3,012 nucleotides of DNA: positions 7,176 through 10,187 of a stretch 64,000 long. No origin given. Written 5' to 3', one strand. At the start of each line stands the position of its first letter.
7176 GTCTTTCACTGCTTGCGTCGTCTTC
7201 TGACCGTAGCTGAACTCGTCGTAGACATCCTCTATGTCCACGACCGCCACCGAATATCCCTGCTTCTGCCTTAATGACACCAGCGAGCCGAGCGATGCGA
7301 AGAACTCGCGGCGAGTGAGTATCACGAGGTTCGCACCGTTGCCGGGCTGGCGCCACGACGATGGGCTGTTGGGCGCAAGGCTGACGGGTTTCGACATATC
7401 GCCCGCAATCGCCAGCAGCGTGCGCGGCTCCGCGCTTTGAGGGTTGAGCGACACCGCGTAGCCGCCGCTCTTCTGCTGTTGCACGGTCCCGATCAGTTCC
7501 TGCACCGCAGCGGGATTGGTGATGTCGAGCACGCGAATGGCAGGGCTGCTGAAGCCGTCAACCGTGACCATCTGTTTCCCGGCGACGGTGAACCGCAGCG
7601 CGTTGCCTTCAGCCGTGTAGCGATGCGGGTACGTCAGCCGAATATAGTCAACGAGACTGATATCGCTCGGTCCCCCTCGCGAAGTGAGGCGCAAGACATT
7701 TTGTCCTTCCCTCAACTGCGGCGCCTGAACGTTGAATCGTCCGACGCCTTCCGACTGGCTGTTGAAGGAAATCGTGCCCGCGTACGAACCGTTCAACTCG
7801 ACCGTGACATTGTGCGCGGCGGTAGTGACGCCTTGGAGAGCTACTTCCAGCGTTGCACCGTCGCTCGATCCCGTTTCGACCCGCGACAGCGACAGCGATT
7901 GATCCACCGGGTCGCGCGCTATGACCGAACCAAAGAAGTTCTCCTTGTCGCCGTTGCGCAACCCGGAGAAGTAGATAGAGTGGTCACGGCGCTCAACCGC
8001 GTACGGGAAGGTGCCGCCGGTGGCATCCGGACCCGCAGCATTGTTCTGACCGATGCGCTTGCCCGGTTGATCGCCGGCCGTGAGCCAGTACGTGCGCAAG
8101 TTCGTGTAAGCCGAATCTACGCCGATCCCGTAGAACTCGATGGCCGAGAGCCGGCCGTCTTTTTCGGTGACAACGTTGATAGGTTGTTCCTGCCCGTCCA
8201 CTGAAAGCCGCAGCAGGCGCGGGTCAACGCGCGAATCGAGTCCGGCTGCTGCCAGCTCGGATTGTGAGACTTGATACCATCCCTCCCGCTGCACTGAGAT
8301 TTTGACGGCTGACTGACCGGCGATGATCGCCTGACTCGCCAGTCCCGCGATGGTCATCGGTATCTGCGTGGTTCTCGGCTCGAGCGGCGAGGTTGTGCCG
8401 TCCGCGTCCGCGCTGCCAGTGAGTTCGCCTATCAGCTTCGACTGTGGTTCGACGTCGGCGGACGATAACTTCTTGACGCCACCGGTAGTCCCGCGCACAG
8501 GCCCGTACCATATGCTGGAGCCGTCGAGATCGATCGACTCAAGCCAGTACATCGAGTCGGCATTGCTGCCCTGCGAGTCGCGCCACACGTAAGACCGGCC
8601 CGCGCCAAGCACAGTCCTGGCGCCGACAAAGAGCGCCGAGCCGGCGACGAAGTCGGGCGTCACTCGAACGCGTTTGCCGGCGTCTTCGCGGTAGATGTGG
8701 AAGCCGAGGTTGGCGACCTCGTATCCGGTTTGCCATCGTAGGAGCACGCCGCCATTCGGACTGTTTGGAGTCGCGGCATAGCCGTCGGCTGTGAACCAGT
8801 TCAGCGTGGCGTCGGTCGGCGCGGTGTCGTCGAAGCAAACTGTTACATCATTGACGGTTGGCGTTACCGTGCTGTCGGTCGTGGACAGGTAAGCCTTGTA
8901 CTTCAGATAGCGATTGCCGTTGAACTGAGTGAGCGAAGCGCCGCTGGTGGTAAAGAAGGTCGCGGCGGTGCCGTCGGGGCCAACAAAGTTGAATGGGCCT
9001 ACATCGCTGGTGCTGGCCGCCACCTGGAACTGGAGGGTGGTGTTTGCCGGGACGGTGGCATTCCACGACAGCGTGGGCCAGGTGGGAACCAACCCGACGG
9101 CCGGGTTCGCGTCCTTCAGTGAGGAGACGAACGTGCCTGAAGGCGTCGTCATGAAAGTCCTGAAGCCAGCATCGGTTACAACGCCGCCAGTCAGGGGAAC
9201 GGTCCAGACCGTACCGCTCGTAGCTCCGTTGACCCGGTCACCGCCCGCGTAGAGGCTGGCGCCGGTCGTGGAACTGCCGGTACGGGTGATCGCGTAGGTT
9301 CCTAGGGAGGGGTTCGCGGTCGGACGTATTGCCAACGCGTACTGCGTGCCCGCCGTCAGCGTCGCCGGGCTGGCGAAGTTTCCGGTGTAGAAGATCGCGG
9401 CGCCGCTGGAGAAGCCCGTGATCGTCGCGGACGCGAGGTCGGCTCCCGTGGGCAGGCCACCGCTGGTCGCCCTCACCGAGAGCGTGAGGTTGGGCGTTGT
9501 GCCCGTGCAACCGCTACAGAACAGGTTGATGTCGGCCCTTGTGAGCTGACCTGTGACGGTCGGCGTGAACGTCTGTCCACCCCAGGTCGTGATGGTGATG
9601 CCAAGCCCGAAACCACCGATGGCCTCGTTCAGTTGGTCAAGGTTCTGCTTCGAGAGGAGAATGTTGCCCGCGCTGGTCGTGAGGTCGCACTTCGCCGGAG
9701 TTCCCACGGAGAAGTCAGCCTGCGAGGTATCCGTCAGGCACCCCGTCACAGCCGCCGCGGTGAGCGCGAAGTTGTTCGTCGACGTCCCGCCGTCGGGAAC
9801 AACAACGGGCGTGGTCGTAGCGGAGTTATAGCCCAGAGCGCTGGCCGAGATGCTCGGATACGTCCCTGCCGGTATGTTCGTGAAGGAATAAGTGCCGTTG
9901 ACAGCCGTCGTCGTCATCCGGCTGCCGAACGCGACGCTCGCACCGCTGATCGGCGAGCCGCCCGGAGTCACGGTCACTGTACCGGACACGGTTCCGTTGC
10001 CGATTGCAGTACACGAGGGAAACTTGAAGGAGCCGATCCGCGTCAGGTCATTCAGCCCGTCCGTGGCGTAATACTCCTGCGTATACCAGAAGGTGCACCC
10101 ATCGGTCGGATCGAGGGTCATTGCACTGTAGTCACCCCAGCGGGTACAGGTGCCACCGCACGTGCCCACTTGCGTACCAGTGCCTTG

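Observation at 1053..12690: Tandem duplicated giant membrane-anchored proteins carrying a C-terminal gingipain-like C25 peptidase domain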

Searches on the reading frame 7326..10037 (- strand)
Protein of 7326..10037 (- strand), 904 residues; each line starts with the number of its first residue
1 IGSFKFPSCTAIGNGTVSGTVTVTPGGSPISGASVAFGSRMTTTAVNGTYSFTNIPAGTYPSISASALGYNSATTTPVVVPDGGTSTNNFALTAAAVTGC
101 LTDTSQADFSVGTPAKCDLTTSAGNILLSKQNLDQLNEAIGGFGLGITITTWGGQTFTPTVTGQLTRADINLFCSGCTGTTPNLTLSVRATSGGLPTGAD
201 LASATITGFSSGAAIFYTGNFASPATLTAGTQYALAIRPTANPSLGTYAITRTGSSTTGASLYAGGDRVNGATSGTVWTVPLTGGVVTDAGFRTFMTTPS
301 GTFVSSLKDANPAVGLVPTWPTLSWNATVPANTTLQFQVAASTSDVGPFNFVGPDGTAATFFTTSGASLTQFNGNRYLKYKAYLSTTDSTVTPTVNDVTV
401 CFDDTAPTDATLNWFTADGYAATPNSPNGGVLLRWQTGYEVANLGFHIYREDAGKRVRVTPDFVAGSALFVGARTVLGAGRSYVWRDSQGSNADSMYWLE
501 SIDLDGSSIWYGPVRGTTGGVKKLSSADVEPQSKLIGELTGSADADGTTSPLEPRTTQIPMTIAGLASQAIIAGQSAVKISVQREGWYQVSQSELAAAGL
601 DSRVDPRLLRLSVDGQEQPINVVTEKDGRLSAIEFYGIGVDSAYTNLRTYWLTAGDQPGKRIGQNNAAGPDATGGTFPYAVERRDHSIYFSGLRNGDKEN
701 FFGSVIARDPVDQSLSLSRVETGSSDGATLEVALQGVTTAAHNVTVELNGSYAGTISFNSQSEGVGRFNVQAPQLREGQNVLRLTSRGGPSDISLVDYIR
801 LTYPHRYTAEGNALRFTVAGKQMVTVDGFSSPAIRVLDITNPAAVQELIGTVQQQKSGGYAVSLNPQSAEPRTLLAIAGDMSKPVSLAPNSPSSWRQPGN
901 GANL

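Call 18: search_protein_families(library=pfam, proteins=[window:7326-10037:-], max_evalue=10)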
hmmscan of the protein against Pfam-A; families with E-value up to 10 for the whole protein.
window:7326-10037:- (904 aa): 7 families
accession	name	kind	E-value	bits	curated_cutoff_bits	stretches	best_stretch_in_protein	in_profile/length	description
PF13620.12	CarboxypepD_reg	-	1.9e-12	47.8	32.3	1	16-93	1-82/82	Carboxypeptidase regulatory-like domain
PF13715.12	CarbopepD_reg_2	-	1.5e-07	31.7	32.2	1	17-91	1-75/88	CarboxypepD_reg-like domain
PF17210.9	SdrD_B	-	0.018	15.6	29.7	1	40-74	40-74/112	SdrD B-like domain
PF14683.12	CBM-like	-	0.04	14.3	27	1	724-801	66-160/160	Polysaccharide lyase family 4, domain III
PF24780.1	WD40_MABP1-WDR62_1st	-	0.11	12.2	496.3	1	813-849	43-79/328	MABP1/WDR62 first WD40 domain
PF16371.11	MetallophosN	-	0.16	12.7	35.6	1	22-64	2-44/77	N terminal of Calcineurin-like phosphoesterase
PF17936.7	Big_6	-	1.8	9.3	27.6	1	846-888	34-76/83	Bacterial Ig domain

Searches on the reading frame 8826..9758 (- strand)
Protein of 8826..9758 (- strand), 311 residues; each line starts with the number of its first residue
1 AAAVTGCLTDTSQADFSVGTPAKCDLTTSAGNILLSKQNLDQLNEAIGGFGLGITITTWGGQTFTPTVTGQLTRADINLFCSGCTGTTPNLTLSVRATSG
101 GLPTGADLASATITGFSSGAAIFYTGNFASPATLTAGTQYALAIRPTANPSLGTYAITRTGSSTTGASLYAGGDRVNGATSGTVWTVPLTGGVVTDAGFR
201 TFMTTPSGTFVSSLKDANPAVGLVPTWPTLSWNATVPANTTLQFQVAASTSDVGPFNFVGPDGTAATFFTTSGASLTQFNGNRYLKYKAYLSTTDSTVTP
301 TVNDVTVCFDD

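Call 74: search_solved_structures(query=window:8826-9758:-, max_evalue=1)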
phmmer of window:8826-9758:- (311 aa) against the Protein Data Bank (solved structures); distinct sequences matched with E-value up to 1: 2.
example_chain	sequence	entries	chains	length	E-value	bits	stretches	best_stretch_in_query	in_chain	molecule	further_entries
3bs8_A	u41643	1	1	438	0.035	16.7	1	67-146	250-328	Glutamate-1-semialdehyde 2,1-aminomutase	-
3k28_A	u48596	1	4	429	0.69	12.5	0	82-147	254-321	Glutamate-1-semialdehyde 2,1-aminomutase 2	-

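Call 86: search_protein_families(library=ncbifam, proteins=[window:8826-9758:-], max_evalue=1)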
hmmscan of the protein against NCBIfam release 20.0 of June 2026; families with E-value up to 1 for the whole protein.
window:8826-9758:- (311 aa): 0 families
